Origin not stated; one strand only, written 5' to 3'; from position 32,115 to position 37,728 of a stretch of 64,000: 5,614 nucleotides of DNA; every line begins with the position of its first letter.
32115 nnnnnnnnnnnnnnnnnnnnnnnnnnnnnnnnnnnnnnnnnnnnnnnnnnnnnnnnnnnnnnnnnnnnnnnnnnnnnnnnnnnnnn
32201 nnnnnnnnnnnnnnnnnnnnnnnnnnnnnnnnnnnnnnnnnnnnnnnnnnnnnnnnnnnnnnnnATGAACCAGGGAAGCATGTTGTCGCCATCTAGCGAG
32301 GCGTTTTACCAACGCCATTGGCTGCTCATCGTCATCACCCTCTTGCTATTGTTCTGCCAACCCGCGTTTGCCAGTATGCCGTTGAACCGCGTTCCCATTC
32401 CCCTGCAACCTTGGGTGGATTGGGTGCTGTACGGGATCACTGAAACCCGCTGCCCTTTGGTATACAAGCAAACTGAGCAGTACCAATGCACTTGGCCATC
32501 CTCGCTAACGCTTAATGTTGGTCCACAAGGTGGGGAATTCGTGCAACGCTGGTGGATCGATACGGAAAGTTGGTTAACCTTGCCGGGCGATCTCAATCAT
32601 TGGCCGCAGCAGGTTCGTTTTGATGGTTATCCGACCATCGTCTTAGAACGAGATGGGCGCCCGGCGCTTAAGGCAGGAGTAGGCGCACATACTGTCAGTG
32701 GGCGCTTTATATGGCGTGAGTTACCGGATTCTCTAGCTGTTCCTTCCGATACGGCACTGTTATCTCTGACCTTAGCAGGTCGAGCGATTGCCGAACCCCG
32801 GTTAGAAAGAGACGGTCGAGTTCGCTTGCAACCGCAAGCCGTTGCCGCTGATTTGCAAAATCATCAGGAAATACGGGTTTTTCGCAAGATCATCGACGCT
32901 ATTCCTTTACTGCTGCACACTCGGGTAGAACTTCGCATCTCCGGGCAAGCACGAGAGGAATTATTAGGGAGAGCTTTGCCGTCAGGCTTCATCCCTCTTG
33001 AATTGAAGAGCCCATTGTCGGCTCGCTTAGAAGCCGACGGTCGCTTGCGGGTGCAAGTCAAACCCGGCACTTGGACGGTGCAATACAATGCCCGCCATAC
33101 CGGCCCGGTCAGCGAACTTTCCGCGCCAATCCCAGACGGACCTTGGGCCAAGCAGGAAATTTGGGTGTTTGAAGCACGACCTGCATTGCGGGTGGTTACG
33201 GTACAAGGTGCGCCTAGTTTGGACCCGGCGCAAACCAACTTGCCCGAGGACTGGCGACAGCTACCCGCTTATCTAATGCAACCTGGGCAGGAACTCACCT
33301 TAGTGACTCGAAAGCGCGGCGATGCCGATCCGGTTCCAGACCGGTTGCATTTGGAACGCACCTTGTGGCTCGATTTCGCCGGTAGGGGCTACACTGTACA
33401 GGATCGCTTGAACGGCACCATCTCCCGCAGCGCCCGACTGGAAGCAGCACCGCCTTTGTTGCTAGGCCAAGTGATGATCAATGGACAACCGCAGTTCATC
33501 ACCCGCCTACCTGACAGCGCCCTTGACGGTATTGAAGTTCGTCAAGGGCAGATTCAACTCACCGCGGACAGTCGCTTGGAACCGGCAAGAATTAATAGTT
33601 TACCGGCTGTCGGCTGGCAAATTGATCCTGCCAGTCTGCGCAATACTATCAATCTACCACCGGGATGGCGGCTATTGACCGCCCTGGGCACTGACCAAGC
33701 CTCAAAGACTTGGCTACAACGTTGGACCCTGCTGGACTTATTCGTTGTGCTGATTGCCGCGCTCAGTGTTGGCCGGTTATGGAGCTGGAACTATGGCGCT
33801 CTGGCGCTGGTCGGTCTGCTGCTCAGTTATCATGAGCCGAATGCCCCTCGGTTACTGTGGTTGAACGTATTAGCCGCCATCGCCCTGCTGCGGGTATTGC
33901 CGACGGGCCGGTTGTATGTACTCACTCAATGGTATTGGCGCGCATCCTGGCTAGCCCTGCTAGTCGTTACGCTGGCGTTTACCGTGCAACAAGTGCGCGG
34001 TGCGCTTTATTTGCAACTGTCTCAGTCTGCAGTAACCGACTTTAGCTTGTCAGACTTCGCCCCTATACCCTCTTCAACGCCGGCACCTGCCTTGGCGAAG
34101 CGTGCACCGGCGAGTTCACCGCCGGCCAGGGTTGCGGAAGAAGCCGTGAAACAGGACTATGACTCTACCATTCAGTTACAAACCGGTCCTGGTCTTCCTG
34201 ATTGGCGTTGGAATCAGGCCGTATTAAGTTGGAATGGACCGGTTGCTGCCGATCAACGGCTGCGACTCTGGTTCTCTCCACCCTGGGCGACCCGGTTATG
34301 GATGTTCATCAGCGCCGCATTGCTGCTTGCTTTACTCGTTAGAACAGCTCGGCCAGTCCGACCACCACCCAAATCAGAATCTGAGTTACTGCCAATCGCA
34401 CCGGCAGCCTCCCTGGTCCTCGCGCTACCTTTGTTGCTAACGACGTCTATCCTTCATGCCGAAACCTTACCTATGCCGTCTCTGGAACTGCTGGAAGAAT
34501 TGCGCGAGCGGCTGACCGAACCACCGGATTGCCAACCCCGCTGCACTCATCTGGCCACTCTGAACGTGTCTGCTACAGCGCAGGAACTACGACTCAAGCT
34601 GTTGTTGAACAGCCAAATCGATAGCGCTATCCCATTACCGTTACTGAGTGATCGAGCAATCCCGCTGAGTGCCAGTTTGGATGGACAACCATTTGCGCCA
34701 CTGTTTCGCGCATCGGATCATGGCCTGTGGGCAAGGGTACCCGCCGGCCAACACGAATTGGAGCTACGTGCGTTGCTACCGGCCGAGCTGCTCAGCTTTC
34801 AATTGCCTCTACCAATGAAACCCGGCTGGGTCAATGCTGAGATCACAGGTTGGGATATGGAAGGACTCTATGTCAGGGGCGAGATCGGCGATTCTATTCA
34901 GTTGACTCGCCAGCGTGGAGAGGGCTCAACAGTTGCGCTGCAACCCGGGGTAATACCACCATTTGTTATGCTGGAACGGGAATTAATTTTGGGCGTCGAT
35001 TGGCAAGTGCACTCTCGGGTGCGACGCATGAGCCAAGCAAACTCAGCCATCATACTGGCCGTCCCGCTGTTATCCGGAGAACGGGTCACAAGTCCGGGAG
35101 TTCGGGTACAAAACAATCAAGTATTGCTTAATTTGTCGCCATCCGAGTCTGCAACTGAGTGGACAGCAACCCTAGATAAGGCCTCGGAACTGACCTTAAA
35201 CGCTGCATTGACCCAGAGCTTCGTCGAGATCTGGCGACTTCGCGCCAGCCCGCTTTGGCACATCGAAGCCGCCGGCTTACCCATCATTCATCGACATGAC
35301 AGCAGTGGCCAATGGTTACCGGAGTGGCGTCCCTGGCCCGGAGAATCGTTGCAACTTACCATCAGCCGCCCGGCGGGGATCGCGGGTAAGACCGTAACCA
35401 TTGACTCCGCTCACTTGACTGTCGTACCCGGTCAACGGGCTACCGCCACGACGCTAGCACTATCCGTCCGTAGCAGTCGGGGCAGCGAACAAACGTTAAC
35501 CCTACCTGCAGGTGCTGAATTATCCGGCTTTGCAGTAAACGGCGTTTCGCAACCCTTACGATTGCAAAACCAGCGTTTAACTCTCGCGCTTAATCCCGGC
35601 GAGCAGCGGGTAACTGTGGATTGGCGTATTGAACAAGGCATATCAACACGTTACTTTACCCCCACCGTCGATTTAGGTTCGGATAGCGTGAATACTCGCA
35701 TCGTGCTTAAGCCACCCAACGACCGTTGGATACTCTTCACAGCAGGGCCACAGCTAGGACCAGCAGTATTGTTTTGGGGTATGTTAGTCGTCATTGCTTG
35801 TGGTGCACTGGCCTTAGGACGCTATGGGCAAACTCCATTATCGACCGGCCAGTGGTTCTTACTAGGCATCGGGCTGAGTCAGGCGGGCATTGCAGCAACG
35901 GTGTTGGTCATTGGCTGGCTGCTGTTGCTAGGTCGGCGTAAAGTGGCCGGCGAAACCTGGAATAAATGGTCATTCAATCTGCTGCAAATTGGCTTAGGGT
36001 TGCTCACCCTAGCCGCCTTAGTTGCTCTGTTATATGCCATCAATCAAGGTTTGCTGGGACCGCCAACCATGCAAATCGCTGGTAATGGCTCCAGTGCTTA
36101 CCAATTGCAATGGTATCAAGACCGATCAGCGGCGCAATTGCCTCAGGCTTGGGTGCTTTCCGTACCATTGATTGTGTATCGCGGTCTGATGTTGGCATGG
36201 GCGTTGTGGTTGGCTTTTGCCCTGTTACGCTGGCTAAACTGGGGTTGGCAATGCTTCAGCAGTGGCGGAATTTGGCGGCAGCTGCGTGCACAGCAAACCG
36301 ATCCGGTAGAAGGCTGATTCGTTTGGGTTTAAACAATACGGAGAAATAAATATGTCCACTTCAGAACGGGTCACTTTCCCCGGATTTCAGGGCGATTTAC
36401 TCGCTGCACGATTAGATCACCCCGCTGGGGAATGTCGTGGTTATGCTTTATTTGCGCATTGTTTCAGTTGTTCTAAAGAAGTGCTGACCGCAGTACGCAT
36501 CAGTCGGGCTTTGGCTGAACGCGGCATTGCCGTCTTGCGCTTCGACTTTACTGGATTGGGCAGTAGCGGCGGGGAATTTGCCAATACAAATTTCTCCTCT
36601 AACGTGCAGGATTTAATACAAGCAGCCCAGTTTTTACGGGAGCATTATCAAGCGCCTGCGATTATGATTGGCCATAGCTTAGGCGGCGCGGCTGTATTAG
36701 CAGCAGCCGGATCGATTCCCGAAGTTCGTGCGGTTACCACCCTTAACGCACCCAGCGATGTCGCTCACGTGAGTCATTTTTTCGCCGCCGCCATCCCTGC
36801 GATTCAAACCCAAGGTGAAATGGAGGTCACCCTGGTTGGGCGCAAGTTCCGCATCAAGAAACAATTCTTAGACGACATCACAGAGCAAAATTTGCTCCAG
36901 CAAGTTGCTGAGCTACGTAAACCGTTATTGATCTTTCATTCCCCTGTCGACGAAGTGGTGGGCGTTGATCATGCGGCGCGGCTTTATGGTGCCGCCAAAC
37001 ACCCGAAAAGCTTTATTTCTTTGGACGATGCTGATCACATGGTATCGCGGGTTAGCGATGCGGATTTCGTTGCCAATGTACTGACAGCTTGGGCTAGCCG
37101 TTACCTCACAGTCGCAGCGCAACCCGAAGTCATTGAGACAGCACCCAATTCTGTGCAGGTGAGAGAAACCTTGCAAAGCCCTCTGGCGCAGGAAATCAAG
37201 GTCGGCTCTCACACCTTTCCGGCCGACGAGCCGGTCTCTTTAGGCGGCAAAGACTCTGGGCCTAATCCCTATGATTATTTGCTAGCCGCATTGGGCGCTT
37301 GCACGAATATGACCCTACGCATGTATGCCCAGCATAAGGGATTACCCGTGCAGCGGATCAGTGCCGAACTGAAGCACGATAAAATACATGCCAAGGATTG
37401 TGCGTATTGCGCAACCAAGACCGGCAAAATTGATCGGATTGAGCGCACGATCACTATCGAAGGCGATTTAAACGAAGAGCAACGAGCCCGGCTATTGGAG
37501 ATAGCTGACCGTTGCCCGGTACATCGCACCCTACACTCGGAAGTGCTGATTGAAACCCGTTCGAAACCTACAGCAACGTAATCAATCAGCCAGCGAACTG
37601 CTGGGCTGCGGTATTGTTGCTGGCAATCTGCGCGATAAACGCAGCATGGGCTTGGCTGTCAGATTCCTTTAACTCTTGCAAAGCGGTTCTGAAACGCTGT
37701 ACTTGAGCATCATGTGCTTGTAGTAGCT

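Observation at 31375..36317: Tus-like gene translationally coupled to a giant duplicated membrane protein: candidate undescribed two-gene module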

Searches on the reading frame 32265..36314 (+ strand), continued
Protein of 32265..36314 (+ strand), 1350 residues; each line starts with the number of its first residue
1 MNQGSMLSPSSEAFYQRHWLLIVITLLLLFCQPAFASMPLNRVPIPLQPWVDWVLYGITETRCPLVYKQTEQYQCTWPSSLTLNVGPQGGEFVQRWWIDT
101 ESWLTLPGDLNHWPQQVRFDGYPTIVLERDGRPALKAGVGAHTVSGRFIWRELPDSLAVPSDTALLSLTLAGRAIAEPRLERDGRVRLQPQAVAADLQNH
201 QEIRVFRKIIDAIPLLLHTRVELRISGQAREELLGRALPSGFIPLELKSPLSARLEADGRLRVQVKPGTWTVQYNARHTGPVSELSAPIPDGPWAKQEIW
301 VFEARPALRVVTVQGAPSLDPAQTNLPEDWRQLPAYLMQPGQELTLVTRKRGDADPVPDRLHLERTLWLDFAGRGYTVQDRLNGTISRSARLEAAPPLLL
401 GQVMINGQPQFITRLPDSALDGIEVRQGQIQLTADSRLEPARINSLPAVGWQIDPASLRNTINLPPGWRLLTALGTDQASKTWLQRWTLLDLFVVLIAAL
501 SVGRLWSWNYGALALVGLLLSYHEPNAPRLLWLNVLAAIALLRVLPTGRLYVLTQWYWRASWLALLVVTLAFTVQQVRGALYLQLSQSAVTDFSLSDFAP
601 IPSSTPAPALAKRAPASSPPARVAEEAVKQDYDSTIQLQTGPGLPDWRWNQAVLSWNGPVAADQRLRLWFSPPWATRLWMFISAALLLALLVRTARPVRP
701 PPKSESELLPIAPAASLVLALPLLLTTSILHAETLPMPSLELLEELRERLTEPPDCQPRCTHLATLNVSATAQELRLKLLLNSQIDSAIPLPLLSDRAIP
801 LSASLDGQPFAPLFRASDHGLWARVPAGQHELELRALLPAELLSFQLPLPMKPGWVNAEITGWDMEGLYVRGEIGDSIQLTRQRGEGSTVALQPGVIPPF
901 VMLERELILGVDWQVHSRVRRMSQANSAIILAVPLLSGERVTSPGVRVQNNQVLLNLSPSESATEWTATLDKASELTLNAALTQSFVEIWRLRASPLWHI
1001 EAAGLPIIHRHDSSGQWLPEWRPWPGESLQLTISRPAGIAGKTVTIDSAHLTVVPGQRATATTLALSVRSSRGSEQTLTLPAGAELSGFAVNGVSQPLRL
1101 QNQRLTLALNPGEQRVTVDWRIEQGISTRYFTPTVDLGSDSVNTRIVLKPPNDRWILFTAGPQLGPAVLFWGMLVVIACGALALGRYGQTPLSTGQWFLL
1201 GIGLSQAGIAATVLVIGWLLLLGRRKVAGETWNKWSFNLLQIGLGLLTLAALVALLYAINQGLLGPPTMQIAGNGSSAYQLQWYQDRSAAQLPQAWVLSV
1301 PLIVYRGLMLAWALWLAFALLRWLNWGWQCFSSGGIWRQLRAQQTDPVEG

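Call 90: predict_structure(alignment_id=A5)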
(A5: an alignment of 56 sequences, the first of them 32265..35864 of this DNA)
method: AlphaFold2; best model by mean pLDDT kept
length: 1200 residues; sequences in the alignment: 56
mean_pLDDT: 80.2   pTM: 0.60
mean pLDDT of the five models: 80.2, 79.9, 79.0, 78.5, 76.2
residues with pLDDT >= 90: 487; 70-90: 476; 50-70: 85; < 50: 152
segments of 3 or more residues with pLDDT < 50: 1-17, 26-37, 191-198, 586-630, 699-737, 885-894, 1153-1169
pLDDT, mean of each block of 10 residues (from residue 1): 32 46 48 42 75 77 83 90 93 95 93 95 93 93 96 91 90 84 80 46 95 96 88 91 92 87 90 94 91 92 92 95 93 96 93 79 93 87 85 90 84 86 89 90 93 94 88 91 84 90 89 91 83 86 84 87 83 72 54 38 32 32 43 53 62 91 94 85 85 71 36 40 36 47 77 78 94 94 93 85 92 90 94 92 85 90 80 76 53 62 96 95 88 95 92 90 95 95 93 91 91 89 94 84 73 82 88 82 89 82 87 87 75 78 68 45 42 70 69 71
secondary structure, 60 per line:
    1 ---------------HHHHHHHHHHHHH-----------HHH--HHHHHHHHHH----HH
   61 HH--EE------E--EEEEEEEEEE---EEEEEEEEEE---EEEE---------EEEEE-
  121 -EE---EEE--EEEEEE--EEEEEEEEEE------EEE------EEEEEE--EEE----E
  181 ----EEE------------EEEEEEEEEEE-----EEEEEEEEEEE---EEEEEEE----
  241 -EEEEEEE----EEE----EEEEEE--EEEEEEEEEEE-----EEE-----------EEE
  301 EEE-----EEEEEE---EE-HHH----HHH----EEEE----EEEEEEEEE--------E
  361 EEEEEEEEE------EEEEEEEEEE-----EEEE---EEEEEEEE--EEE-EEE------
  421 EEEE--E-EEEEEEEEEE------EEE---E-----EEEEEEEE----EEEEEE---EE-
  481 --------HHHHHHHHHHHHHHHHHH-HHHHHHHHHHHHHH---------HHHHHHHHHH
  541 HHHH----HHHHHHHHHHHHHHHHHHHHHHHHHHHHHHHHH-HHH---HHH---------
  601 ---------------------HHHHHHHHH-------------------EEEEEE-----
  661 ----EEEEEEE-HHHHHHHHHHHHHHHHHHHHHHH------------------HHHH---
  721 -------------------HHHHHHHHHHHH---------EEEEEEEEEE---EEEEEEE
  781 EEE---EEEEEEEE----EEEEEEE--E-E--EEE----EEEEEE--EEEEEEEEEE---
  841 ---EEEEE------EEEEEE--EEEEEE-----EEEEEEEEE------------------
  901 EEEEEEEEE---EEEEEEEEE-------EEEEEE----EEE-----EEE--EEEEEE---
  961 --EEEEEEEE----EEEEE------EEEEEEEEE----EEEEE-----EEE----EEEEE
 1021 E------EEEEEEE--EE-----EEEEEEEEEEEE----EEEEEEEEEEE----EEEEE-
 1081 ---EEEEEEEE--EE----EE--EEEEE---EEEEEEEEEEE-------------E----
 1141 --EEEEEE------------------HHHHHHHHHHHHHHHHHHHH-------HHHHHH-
elements in order (helices of 4 or more, strands of 3 or more residues): H16-28 H45-54 H59-62 E76-85 E89-98 E102-105 E115-119 E127-129 E132-137 E140-149 E156-158 E165-170 E173-175 E185-187 E200-210 E216-226 E230-236 E242-248 E253-255 E260-265 E268-278 E284-286 E298-303 E309-314 E335-338 E343-351 E360-369 E376-385 E391-394 E398-405 E408-410 E412-414 E421-424 E429-438 E445-447 E457-464 E469-474 H489-506 H508-521 H531-544 H549-581 H622-630 E650-655 E665-671 H673-695 H714-717 H740-751 E761-770 E774-783 E787-794 E799-805 E813-815 E820-825 E828-837 E844-848 E855-860 E863-868 E874-882 E901-909 E913-921 E929-934 E939-941 E947-949 E952-957 E963-970 E975-979 E986-994 E999-1003 E1009-1011 E1016-1021 E1028-1034 E1044-1055 E1060-1070 E1075-1079 E1084-1091 E1104-1108 E1112-1122 E1143-1148 H1167-1186 H1194-1199

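Call 92: fold_search(model_id=the predicted structure, library=pdb)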
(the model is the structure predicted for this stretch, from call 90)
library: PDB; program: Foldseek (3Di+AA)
matches with E <= 10: 847; with E <= 0.001: 19
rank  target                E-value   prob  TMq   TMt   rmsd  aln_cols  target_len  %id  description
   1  9ijj_4A               3.6e-07  0.54  0.07  0.04  60.5      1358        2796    8  In situ structure of the central apparatus in mouse sperm axoneme. (released 2025-06-04)
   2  6ezn_A                4.5e-06  1.00  0.10  0.23  22.5       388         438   10  Cryo-EM structure of the yeast oligosaccharyltransferase (OST) complex (released 2018-01-17)
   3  6s7o_E                4.5e-06  1.00  0.09  0.18  19.2       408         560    8  Cryo-EM structure of human oligosaccharyltransferase complex OST-A (released 2019-12-18)
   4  6s7t_E                6.8e-06  1.00  0.09  0.22  19.4       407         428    8  Cryo-EM structure of human oligosaccharyltransferase complex OST-B (released 2019-12-18)
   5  7oci_A                2.5e-05  1.00  0.10  0.22  22.3       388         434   10  Cryo-EM structure of yeast Ost6p containing oligosaccharyltransferase complex (released 2022-02-16)
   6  8agb_E                2.6e-05  1.00  0.10  0.24  22.3       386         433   11  Structure of yeast oligosaccharylransferase complex with lipid-linked oligosaccharide bound (released 2022-12-07)
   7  8b6l_O                3.7e-05  1.00  0.09  0.16  20.1       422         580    8  Subtomogram average of the human Sec61-TRAP-OSTA-translocon (released 2022-12-07)
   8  7w6b                  7.3e-05  0.54  0.06  0.07  30.3       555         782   10  Crystal Structure of PitA from pilus islet-2 of Streptococcus oralis (released 2022-06-01)
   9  3fcs_A                1.2e-04  0.93  0.09  0.10  17.5       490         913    9  Structure of complete ectodomain of integrin aIIBb3 (released 2009-01-20)
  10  6c26_1                1.8e-04  0.99  0.08  0.20  20.6       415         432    8  The Cryo-EM structure of a eukaryotic oligosaccharyl transferase complex (released 2018-01-31)
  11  3prx_B                2.2e-04  0.12  0.06  0.06  48.9      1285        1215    7  Structure of Complement C5 in Complex with CVF and SSL7 (released 2011-01-19)
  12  7usl_A                3.0e-04  0.75  0.08  0.10  20.3       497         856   10  Integrin alphaM/beta2 ectodomain in complex with adenylate cyclase toxin RTX751 and M1F5 Fab (released 2022-08-17)
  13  3chp                  6.4e-04  1.00  0.08  0.15   6.0       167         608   12  Crystal structure of leukotriene a4 hydrolase in complex with (3S)-3-amino-4-oxo-4-[(4-phenylmethoxyphenyl)amino]butanoi (released 2008-04-22)
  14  9fx3_A                6.7e-04  0.21  0.07  0.07  34.9      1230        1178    7  Structure of active human CD109 (released 2025-03-19)
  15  5ni2                  7.1e-04  1.00  0.08  0.15   6.5       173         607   14  Crystal structure of human LTA4H mutant E271A in complex with LTA4 (crystal form I) (released 2017-08-23)
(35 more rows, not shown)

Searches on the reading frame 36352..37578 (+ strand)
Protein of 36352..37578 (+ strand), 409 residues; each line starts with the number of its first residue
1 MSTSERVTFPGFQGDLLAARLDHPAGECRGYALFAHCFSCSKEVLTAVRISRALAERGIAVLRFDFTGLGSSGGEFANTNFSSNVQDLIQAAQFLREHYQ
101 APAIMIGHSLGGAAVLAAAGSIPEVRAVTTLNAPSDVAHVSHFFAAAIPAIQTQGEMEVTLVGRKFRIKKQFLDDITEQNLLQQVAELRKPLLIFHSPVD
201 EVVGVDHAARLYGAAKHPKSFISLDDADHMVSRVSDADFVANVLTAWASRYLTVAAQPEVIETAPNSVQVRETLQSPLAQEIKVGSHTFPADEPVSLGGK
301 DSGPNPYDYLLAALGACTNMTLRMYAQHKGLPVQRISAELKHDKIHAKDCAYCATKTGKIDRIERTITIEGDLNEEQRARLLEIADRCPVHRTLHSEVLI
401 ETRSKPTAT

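Call 3: search_protein_families(library=pfam, proteins=[window:36352-37578:+], max_evalue=0.1)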
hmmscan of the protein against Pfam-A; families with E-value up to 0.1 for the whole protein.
window:36352-37578:+ (409 aa): 12 families
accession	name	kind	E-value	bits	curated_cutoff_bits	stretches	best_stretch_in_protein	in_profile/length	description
PF02566.24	OsmC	-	1.6e-20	73.8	27.5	1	299-402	1-99/100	OsmC-like protein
PF12146.15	Hydrolase_4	-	1e-17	64.7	27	2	50-129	23-105/239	Serine aminopeptidase, S33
PF12697.13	Abhydrolase_6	-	7.5e-13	50.1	26.3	1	33-241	2-215/217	Alpha/beta hydrolase family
PF00561.26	Abhydrolase_1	-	2.5e-11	44.2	25.8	1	47-139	18-108/245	alpha/beta hydrolase fold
PF02129.25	Peptidase_S15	-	1.9e-07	31.5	23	1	51-140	46-135/262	X-Pro dipeptidyl-peptidase (S15 family)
PF00326.27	Peptidase_S9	-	2e-07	31.2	22.6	1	53-252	9-210/213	Prolyl oligopeptidase family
PF12740.14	PETase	-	7.7e-07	29.2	28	1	184-252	163-233/263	PET hydrolase-like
PF03583.20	LIP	-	0.0011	18.8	23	0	49-123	18-93/286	Secretory lipase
PF20408.4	Abhydrolase_11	-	0.0028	17.9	27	1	33-131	6-105/193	Alpha/beta hydrolase domain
PF20434.5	BD-FAE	-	0.0068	16.4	26.8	1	79-212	61-212/215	BD-FAE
PF00698.26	Acyl_transf_1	-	0.018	14.9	32.7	1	95-129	77-111/319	Acyl transferase domain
PF10276.14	zf-CHCC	-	0.092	13.2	27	0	213-228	11-26/37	Zinc-finger domain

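Call 4: search_protein_families(library=ncbifam, proteins=[window:36352-37578:+], max_evalue=0.1)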
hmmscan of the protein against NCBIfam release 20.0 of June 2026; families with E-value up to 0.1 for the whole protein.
window:36352-37578:+ (409 aa): 24 families
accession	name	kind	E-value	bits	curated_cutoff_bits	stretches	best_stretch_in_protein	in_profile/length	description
NF041052.1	OsmC_like_Se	domain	4.8e-20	72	95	1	276-403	12-139/144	OsmC-related (seleno)protein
NF047920.1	lactonase_UilS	equivalog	5.4e-12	46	400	1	33-130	28-127/285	UilS family quorum-quenching N-acyl-homoserine lactonase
TIGR03101.1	hydr2_PEP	hypoth_equivalog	5.7e-09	35.9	202.75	1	42-124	40-122/266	hydrolase 2, exosortase A system-associated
NF011457.0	PRK14875.1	equivalog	2.5e-08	33.3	307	1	32-177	135-278/372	acetoin dehydrogenase dihydrolipoyllysine-residue acetyltransferase subunit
TIGR03100.1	hydr1_PEP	hypoth_equivalog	4.9e-08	32.6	168.45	1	47-128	46-127/274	hydrolase 1, exosortase A system-associated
TIGR03549.1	TIGR03549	equivalog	2.8e-07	29.1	900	1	279-396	11-119/723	OsmC domain/YcaO domain-containing protein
NF007857.0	PRK10566.1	equivalog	3.6e-06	27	201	1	33-217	31-214/249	esterase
NF041759.1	mac_hydro_EstT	equivalog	8.2e-06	25.2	450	1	51-119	43-111/278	macrolide hydrolase EstT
NF058544.1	IVPilMotSglTMyx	equivalog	1.1e-05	25.3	300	1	47-140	52-143/210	type IV pili motility protein SglT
NF052610.1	macro_16_ester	equivalog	4.1e-05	23.1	420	1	52-135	45-128/281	alpha/beta fold macrolide esterase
NF051487.1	bifunc_PcaCD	exception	0.00012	21.4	430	1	33-159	176-298/413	bifunctional 4-carboxymuconolactone decarboxylase/3-oxoadipate enol-lactonase PcaCD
TIGR01738.1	bioH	equivalog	0.00053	19.7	206.95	1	86-198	50-163/245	pimeloyl-ACP methyl ester esterase BioH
NF051441.1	BisHyethTerphBdeA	equivalog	0.0014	18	520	0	176-252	198-276/305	bis(hydroxyethyl) terephthalate hydrolase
NF053693.1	esterase_mleCBF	exception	0.0019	17.6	564.5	0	53-126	46-119/279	CBF family alpha/beta fold macrolide esterase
NF047388.1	SA1320_fam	subfamily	0.0025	16.3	230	1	90-135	37-85/644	SA1320 family protein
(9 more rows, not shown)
